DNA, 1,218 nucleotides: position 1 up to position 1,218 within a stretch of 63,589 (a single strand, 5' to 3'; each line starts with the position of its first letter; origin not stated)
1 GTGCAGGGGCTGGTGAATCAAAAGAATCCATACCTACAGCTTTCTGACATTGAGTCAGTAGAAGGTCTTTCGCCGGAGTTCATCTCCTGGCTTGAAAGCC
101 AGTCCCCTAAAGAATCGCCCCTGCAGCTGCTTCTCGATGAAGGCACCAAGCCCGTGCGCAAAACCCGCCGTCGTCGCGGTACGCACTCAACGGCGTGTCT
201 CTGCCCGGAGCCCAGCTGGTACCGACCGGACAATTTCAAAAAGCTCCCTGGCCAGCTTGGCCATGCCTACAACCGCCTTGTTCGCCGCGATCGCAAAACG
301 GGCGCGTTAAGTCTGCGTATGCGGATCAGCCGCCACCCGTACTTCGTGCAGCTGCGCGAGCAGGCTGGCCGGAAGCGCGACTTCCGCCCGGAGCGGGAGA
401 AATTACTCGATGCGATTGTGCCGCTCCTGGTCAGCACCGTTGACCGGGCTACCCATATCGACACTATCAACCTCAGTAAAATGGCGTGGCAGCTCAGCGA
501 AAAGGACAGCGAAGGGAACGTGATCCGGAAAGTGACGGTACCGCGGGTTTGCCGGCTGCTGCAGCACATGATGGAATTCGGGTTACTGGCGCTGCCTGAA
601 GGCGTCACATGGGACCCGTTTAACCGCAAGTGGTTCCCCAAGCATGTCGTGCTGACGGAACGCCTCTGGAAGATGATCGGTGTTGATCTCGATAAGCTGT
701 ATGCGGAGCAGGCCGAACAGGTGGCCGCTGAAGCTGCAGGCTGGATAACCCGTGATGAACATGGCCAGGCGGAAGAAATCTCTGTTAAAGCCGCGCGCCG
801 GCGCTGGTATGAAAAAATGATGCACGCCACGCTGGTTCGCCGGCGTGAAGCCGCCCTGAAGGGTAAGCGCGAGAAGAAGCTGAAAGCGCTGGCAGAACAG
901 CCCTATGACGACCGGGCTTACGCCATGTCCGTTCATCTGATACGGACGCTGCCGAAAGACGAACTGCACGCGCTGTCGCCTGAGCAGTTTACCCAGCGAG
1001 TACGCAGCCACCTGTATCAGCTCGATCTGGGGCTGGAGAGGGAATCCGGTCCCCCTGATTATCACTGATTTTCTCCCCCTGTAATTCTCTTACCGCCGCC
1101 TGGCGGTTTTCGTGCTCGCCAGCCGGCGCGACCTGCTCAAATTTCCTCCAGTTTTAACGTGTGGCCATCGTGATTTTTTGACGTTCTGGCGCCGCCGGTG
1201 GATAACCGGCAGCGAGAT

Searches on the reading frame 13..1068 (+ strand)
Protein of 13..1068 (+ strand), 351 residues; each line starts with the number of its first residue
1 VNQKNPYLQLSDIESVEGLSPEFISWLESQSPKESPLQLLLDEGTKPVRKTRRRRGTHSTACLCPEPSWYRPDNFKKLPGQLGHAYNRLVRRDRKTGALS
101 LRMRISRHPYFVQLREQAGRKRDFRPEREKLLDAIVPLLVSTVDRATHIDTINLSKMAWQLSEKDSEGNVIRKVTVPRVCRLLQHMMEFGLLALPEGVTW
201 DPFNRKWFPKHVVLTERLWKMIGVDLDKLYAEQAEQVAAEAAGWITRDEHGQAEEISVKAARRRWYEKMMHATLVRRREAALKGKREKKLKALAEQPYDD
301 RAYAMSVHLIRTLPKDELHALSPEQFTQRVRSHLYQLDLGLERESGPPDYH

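Call 35: search_protein_families(library=pfam, proteins=[window:13-1068:+], max_evalue=0.01)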
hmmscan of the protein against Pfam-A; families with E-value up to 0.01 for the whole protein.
window:13-1068:+ (351 aa): 1 family
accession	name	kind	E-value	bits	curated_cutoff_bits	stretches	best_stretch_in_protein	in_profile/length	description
PF02387.20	IncFII_repA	-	3.3e-08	33.7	22.9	1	65-337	9-270/275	IncFII RepA protein family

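Call 46: search_dna_similar(query=window:13-1068:+, collection=plasmids, mode=protein, max_rows=50, rows=spread, max_evalue=0.00001)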
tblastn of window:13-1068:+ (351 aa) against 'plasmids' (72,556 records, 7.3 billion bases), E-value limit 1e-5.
Records with a match: 4518; places in all: 4596; records where one place covers at least 80% of the query: 4414.
Best place of each record, by identity: >=99% 817; 95-99% 30; 90-95% 106; 80-90% 1; 60-80% 1; <60% 3563.
By first word of the organism name: Escherichia 1808; Klebsiella 1518; Salmonella 379; Enterobacter 372; Citrobacter 140; Shigella 103; Pantoea 55; Serratia 32; Raoultella 28; Yersinia 12; and 21 more.
By predicted mobility (MOB-suite, as given by PLSDB): conjugative 4004; non-mobilizable 335; mobilizable 179.
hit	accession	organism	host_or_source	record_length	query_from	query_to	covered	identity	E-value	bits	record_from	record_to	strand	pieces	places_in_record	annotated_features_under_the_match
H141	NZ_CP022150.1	Enterobacter roggenkampii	water,wastewater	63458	1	351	100%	99.7%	0e+0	695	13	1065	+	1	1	repA: plasmid replication initiator RepA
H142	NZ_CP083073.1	Klebsiella pneumoniae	Homo sapiens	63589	1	351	100%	99.7%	0e+0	695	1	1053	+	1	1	repA: plasmid replication initiator RepA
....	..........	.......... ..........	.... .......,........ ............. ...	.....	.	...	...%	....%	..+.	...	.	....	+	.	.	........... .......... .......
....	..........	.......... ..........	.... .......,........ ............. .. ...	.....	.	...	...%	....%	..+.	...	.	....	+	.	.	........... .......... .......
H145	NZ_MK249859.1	Escherichia coli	-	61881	1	351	100%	99.7%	0e+0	695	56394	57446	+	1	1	repA: plasmid replication initiator RepA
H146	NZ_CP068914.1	Klebsiella pneumoniae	Homo sapiens,Plasmid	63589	1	351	100%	99.7%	0e+0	695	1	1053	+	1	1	none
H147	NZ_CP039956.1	Klebsiella pneumoniae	cat,rectal swab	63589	1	351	100%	99.7%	0e+0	695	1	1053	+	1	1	repA: plasmid replication initiator RepA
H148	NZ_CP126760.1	Enterobacter hormaechei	Dog,isolated bacterial culture,wound ...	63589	1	351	100%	99.7%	0e+0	695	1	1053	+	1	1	repA: plasmid replication initiator RepA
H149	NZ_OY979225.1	Providencia stuartii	Homo sapiens,human wound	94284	1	351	100%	99.1%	0e+0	693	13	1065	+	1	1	repA: plasmid replication initiator RepA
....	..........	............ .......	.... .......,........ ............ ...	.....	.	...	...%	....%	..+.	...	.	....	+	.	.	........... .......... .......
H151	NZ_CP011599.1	Phytobacter ursingii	Homo sapiens,Perirectal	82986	1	351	100%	94.3%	0e+0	659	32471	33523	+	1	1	repA: plasmid replication initiator RepA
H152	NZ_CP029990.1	Salmonella enterica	-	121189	19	348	94%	42.6%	2e-61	219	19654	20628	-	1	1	repA: plasmid replication initiator RepA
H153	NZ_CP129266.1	Escherichia coli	Homo sapiens,anal swab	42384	49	348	85%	45.4%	6e-65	229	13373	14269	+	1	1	repA: plasmid replication initiator RepA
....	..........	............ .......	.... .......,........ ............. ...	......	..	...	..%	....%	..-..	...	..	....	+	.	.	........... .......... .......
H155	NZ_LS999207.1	Enterobacter hormaechei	-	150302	41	349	88%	43.4%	4e-68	238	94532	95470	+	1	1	repA: plasmid replication initiator RepA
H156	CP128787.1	Klebsiella pneumoniae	Homo sapiens,lung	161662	49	341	83%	45.5%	1e-66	234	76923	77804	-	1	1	repA: plasmid replication initiator RepA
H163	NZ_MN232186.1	Escherichia coli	-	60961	51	348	85%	43.4%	5e-63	224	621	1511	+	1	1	repA: plasmid replication initiator RepA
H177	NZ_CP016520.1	Salmonella enterica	Chicken Meat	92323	49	341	83%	43.4%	3e-57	207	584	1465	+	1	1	repA: plasmid replication initiator RepA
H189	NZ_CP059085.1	Pantoea ananatis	Allium cepa,onion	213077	49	339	83%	39.0%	4e-55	201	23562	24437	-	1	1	repA: plasmid replication initiator RepA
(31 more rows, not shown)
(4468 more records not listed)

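Call 47: get_annotated_region(hit=H177, flank=580)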
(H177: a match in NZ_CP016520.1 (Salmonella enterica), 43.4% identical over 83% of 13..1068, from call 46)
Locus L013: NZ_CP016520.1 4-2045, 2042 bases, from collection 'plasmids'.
description: Salmonella enterica subsp. enterica serovar Heidelberg strain CE-R2-11-0435 plasmid pCE-R2-11-0435_92, complete sequence
organism: Salmonella enterica (NCBI taxid 611)
taxonomy: Bacteria; Pseudomonadota; Gammaproteobacteria; Enterobacterales; Enterobacteriaceae; Salmonella; Salmonella enterica
host: -; source: Chicken Meat; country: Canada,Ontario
typing (MOB-suite, as given by PLSDB): conjugative; replicon IncI-gamma/K1; relaxase MOBP; mating-pair formation MPF_I
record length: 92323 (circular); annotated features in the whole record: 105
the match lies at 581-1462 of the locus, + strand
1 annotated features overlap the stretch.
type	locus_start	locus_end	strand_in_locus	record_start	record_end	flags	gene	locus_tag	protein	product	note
CDS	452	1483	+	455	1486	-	repA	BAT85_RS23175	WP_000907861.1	plasmid replication initiator RepA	-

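Call 48: get_annotated_region(hit=H153, flank=800)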
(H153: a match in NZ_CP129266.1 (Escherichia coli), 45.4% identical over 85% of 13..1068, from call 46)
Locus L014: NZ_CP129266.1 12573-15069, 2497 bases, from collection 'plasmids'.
description: Escherichia coli strain STEC1588 plasmid p_STEC1588_3, complete sequence
organism: Escherichia coli (NCBI taxid 562)
taxonomy: Bacteria; Pseudomonadota; Gammaproteobacteria; Enterobacterales; Enterobacteriaceae; Escherichia; Escherichia coli
host: -; source: Homo sapiens,anal swab; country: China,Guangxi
typing (MOB-suite, as given by PLSDB): mobilizable; relaxase MOBP
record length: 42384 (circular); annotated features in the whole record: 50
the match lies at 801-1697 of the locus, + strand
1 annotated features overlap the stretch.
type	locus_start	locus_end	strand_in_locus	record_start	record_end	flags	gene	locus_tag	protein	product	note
CDS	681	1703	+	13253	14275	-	repA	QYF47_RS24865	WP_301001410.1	plasmid replication initiator RepA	-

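Call 49: get_annotated_region(hit=H152, flank=800)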
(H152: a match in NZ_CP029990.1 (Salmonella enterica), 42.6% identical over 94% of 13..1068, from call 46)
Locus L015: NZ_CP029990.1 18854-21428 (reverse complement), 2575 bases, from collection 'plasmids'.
description: Salmonella enterica subsp. diarizonae serovar 48:i:z strain SA20121591 plasmid pSA20121591.1, complete sequence
organism: Salmonella enterica (NCBI taxid 1192842)
taxonomy: Bacteria; Pseudomonadota; Gammaproteobacteria; Enterobacterales; Enterobacteriaceae; Salmonella; Salmonella enterica
host: -; source: -; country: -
typing (MOB-suite, as given by PLSDB): conjugative; relaxase MOBP; mating-pair formation MPF_I
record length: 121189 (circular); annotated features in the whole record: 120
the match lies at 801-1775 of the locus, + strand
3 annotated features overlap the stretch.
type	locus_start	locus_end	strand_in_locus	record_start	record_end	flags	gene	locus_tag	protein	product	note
CDS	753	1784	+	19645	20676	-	repA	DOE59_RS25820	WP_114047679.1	plasmid replication initiator RepA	-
CDS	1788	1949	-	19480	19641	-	-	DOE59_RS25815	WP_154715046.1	hypothetical protein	-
CDS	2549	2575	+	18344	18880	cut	-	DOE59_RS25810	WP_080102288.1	ProQ/FINO family protein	-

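Call 50: get_annotated_region(hit=H156, flank=800)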
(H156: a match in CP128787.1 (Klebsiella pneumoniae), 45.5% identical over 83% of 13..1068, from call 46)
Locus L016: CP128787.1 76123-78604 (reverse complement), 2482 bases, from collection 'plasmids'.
description: Klebsiella pneumoniae strain ARLG-3346 plasmid pARLG-3346_2, complete sequence
organism: Klebsiella pneumoniae (NCBI taxid 573)
taxonomy: Bacteria; Pseudomonadota; Gammaproteobacteria; Enterobacterales; Enterobacteriaceae; Klebsiella; Klebsiella pneumoniae
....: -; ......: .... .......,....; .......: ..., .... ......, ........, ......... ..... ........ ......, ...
typing (MOB-suite, as given by PLSDB): conjugative; replicon IncFII,rep_cluster_1418; relaxase MOBF,MOBF; mating-pair formation MPF_F
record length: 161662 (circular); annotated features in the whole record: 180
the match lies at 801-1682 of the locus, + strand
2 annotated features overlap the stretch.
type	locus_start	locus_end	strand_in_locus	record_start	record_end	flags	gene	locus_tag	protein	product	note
CDS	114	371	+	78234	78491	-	repA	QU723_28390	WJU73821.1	replication regulatory protein RepA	-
CDS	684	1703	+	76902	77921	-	repA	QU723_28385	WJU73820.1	plasmid replication initiator RepA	-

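Call 51: get_annotated_region(hit=H189, flank=800)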
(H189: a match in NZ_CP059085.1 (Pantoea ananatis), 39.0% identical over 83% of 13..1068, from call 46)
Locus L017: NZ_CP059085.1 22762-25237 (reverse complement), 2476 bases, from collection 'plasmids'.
description: Pantoea ananatis strain OC5a plasmid pOC5aB, complete sequence
organism: Pantoea ananatis (NCBI taxid 553)
taxonomy: Bacteria; Pseudomonadota; Gammaproteobacteria; Enterobacterales; Erwiniaceae; Pantoea; Pantoea ananatis
host: -; source: Allium cepa,onion; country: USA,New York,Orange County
typing (MOB-suite, as given by PLSDB): conjugative; replicon rep_cluster_1441; relaxase MOBF; mating-pair formation MPF_F
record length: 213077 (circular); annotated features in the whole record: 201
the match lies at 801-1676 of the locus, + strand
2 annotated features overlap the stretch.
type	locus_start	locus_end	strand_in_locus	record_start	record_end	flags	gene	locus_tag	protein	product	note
CDS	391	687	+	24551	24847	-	-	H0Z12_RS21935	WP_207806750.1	hypothetical protein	-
CDS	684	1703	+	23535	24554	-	repA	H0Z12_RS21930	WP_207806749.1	plasmid replication initiator RepA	-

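Call 52: get_annotated_region(hit=H163, flank=600)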
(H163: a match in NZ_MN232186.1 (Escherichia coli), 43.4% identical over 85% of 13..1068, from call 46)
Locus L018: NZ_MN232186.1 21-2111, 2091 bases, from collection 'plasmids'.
description: Escherichia coli plasmid pAH81-39, complete sequence
organism: Escherichia coli (NCBI taxid 562)
taxonomy: Bacteria; Pseudomonadota; Gammaproteobacteria; Enterobacterales; Enterobacteriaceae; Escherichia; Escherichia coli
host: -; source: -; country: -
typing (MOB-suite, as given by PLSDB): conjugative; replicon IncI2; relaxase MOBP; mating-pair formation MPF_T
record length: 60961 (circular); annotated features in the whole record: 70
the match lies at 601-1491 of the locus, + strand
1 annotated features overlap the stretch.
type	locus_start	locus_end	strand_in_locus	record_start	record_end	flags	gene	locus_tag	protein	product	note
CDS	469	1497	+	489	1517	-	repA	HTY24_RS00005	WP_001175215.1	plasmid replication initiator RepA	-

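Call 54: get_annotated_region(hit=H189, flank=2500)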
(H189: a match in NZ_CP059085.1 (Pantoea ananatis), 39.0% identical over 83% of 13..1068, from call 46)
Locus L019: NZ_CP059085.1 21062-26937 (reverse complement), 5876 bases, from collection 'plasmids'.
description: Pantoea ananatis strain OC5a plasmid pOC5aB, complete sequence
organism: Pantoea ananatis (NCBI taxid 553)
taxonomy: Bacteria; Pseudomonadota; Gammaproteobacteria; Enterobacterales; Erwiniaceae; Pantoea; Pantoea ananatis
host: -; source: Allium cepa,onion; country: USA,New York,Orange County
typing (MOB-suite, as given by PLSDB): conjugative; replicon rep_cluster_1441; relaxase MOBF; mating-pair formation MPF_F
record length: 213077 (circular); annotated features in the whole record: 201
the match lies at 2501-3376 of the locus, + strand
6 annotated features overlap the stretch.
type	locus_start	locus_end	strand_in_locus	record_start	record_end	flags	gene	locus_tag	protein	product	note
CDS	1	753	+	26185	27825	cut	flgK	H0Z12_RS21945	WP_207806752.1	flagellar hook-associated protein FlgK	GO:0001539 - cilium or flagellum-dependent cell motility [Evidence IEA]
CDS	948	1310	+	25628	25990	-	-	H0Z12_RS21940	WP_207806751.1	protease inhibitor I42 family protein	-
CDS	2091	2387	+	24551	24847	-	-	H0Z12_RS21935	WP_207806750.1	hypothetical protein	-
CDS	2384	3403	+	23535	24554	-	repA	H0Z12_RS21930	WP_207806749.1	plasmid replication initiator RepA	-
CDS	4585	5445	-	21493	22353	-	-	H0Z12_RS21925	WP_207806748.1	SMP-30/gluconolactonase/LRE family protein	-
CDS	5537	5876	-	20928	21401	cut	-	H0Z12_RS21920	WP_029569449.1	DMT family transporter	-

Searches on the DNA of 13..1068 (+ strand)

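Call 55: search_rna_families(source=L019, start=1300, end=2600, threshold=evalue, max_evalue=1, show_alignments=1)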
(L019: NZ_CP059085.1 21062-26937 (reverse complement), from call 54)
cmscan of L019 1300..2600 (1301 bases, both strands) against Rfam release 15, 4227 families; matches with E-value up to 1: 3.
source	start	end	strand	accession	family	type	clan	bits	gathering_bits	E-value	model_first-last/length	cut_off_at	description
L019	1694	1819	+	RF01089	PK-repBA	Cis-reg;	-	97.7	45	1.6e-22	1-124/124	no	Pseudoknot of the regulatory region of the repBA gene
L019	1687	1815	+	RF01087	PK-repZ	Cis-reg;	-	26.1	44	0.003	1-150/150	no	Pseudoknot of the regulatory region of the repZ gene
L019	1687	1768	-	RF00042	CopA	Gene; antisense;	-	24.9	60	0.084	1-92/92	no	CopA-like RNA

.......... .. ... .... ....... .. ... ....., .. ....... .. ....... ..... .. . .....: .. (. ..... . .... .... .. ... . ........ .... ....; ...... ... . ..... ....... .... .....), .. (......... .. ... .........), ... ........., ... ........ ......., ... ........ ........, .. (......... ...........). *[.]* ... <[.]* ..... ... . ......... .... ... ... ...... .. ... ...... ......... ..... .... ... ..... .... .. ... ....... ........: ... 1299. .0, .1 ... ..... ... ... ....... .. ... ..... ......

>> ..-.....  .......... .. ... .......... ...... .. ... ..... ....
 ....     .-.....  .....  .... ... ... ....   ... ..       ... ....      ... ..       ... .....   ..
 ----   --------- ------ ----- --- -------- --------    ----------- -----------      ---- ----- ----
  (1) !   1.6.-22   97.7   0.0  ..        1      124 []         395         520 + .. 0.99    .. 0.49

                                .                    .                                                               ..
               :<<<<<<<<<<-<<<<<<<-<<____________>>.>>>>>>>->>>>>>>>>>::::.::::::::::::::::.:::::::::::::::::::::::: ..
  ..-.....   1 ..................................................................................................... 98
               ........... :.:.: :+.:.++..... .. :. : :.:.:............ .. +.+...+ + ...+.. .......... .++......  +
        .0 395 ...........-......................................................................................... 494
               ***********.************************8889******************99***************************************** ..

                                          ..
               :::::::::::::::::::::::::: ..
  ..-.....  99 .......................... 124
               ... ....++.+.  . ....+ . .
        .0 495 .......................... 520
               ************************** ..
